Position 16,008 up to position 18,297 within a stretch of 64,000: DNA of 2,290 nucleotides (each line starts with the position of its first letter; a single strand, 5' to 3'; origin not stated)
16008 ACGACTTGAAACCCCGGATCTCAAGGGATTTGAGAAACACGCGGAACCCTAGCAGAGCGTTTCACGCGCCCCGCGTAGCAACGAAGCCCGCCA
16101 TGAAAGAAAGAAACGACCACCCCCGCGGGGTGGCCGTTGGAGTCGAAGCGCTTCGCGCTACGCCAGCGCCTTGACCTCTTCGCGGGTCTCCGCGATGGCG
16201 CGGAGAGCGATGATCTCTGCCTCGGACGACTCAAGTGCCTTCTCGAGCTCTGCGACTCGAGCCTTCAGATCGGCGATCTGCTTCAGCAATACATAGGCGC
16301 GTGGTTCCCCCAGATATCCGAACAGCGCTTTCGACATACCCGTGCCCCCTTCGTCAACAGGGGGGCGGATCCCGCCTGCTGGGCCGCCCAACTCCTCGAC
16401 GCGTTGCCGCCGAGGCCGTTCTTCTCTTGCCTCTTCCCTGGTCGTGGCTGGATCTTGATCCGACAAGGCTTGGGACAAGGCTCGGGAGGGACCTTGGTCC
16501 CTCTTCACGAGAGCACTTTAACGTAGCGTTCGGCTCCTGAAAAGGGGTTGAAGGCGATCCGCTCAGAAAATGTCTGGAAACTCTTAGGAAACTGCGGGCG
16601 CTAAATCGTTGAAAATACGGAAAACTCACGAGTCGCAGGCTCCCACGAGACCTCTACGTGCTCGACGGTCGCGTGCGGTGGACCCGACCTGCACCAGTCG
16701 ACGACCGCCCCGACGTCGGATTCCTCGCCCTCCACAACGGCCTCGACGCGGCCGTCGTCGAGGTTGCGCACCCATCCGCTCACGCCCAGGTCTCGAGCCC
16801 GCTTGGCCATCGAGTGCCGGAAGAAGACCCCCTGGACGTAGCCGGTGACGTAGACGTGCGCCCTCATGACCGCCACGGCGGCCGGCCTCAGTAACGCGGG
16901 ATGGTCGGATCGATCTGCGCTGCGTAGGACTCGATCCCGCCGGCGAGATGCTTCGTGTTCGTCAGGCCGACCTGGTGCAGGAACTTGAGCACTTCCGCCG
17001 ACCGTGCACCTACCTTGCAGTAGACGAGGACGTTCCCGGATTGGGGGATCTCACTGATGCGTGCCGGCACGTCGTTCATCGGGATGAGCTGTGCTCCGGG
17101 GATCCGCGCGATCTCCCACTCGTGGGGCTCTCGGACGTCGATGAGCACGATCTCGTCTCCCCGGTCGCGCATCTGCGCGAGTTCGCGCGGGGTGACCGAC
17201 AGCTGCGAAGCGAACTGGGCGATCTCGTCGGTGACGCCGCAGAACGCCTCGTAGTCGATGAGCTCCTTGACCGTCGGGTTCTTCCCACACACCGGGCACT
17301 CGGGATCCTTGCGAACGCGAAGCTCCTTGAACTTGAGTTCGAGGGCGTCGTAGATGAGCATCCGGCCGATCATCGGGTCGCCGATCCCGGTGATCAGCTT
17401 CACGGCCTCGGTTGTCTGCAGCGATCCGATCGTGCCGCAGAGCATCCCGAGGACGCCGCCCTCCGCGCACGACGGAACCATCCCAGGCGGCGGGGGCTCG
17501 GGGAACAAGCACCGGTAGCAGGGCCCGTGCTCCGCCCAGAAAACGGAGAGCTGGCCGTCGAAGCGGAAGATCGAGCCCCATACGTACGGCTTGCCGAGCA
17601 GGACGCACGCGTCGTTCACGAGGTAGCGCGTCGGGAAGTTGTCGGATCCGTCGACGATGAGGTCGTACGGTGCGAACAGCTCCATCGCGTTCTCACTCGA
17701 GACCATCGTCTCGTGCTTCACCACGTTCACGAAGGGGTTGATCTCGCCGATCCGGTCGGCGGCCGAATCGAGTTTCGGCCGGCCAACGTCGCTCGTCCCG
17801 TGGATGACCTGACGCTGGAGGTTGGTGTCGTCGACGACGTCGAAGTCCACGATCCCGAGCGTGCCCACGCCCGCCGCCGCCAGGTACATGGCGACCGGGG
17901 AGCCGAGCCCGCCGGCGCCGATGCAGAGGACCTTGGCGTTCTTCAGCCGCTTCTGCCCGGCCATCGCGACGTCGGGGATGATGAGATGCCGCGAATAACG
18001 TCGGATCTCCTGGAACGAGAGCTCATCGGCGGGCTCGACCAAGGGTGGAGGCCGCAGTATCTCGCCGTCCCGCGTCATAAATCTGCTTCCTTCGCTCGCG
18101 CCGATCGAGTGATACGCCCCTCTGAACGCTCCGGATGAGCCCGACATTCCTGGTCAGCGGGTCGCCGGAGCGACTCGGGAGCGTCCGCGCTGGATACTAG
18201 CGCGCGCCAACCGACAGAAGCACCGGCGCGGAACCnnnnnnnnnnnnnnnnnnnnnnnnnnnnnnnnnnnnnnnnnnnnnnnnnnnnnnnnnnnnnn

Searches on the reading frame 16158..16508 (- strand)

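Call 3: search_protein_families(library=pfam, proteins=[window:16158-16508:-], max_evalue=1)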
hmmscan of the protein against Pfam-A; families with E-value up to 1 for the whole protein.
window:16158-16508:- (116 aa): 3 families
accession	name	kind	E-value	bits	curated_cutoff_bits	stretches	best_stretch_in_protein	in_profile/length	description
PF16808.10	PKcGMP_CC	-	0.038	14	35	1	83-103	8-28/35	Coiled-coil N-terminus of cGMP-dependent protein kinase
PF23991.1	DUF7310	-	0.039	14.9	40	1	76-108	30-62/83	Coiled-coil region of unknown function (DUF7310)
PF04977.20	DivIC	-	0.39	11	28.9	1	71-104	19-52/80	Septum formation initiator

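Call 43: search_protein_families(library=pfam, proteins=[window:16158-16508:-], max_evalue=0.01)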
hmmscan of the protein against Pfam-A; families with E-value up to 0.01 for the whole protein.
window:16158-16508:- (116 aa): 0 families

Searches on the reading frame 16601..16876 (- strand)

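Call 3: search_protein_families(library=pfam, proteins=[window:16601-16876:-], max_evalue=1)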
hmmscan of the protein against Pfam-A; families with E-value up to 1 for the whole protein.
window:16601-16876:- (91 aa): 3 families
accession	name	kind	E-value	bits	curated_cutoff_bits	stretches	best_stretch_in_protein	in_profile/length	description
PF00708.24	Acylphosphatase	-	4.3e-26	91.5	22.5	1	7-89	2-84/85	Acylphosphatase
PF04940.18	BLUF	-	0.14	12.7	25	1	25-88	28-89/92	Sensors of blue-light using FAD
PF01270.23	Glyco_hydro_8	-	0.19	11.1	24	1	22-69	182-228/341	Glycosyl hydrolases family 8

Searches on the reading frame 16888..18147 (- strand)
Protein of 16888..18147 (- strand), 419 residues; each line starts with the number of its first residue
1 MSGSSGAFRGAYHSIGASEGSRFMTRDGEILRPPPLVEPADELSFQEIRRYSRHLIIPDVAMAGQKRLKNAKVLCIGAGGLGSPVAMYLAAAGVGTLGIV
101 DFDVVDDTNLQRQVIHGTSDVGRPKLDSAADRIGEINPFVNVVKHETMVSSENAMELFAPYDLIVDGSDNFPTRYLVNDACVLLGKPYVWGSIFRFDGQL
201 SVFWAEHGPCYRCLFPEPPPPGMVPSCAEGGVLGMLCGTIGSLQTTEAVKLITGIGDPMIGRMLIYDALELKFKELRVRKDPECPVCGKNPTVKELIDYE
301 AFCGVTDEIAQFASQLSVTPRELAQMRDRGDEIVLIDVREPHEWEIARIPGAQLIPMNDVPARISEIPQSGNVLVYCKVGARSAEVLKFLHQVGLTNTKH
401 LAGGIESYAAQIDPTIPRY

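Call 3: search_protein_families(library=pfam, proteins=[window:16888-18147:-], max_evalue=1)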
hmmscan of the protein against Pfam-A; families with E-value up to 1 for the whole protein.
window:16888-18147:- (419 aa): 4 families
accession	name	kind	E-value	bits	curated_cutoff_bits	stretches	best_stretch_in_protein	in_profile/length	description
PF00899.27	ThiF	-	9.1e-83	277.5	28.1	1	51-286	1-238/238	ThiF family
PF00581.25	Rhodanese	-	2.7e-16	60.3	22.2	1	319-410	1-101/102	Rhodanese-like domain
PF01488.26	Shikimate_DH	-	0.0015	19.1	24.3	1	65-155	7-95/138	Shikimate / quinate 5-dehydrogenase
PF03435.24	Sacchrp_dh_NADP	-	0.11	13.2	25.1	1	73-103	1-32/129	Saccharopine dehydrogenase NADP binding domain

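Call 4: search_protein_families(library=ncbifam, proteins=[window:16888-18147:-], max_evalue=1)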
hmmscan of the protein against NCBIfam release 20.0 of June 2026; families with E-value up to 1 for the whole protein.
window:16888-18147:- (419 aa): 44 families (the best 25 are shown)
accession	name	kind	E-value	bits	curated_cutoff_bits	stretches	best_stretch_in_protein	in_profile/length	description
NF005902.0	PRK07878.1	equivalog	7.1e-183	607.9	647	1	34-419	6-392/392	adenylyltransferase/sulfurtransferase MoeZ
NF005646.0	PRK07411.1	equivalog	2.9e-154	513.9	633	1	42-419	10-390/390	molybdopterin-synthase adenylyltransferase MoeB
NF006444.0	PRK08762.1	equivalog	1.3e-136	455.3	449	2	44-304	121-384/387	molybdopterin-synthase adenylyltransferase MoeB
NF047750.1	SAMPActivE1UbaA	equivalog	9.1e-105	349.8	450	1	43-306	5-268/270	SAMP-activating enzyme E1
NF004281.0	PRK05690.1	subfamily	3.6e-92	308.1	266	1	41-288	3-249/250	molybdopterin-synthase adenylyltransferase MoeB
NF004111.0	PRK05600.1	equivalog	5.8e-87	292.2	437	1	42-406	13-369/371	ThiF family adenylyltransferase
TIGR02356.1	adenyl_thiF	equivalog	6.6e-74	247.7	275.25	1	50-252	1-203/203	thiazole biosynthesis adenylyltransferase ThiF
TIGR02355.1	moeB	equivalog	1.4e-67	227.6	376.55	1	47-287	1-240/240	molybdopterin-synthase adenylyltransferase MoeB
NF006204.0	PRK08328.1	equivalog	4.5e-44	150.8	339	1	43-271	2-224/231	hypothetical protein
NF009123.0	PRK12475.1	subfamily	2.3e-41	142.2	510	1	49-296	3-252/338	MoeB/ThiF family adenylyltransferase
NF006395.0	PRK08644.1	equivalog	8.2e-30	104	159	1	64-182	24-141/215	sulfur carrier protein ThiS adenylyltransferase ThiF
TIGR02354.1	thiF_fam2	equivalog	1e-24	87.5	152.2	1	66-180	17-130/200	thiamine biosynthesis protein ThiF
NF006077.0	PRK08223.1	equivalog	3.5e-19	68.9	266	1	60-189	18-149/296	hypothetical protein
NF011425.0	PRK14852.1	equivalog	1.8e-16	59.2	1337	1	51-200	315-464/989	hypothetical protein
NF011424.0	PRK14851.1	subfamily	1.2e-15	56.5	1170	1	61-171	34-144/679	hypothetical protein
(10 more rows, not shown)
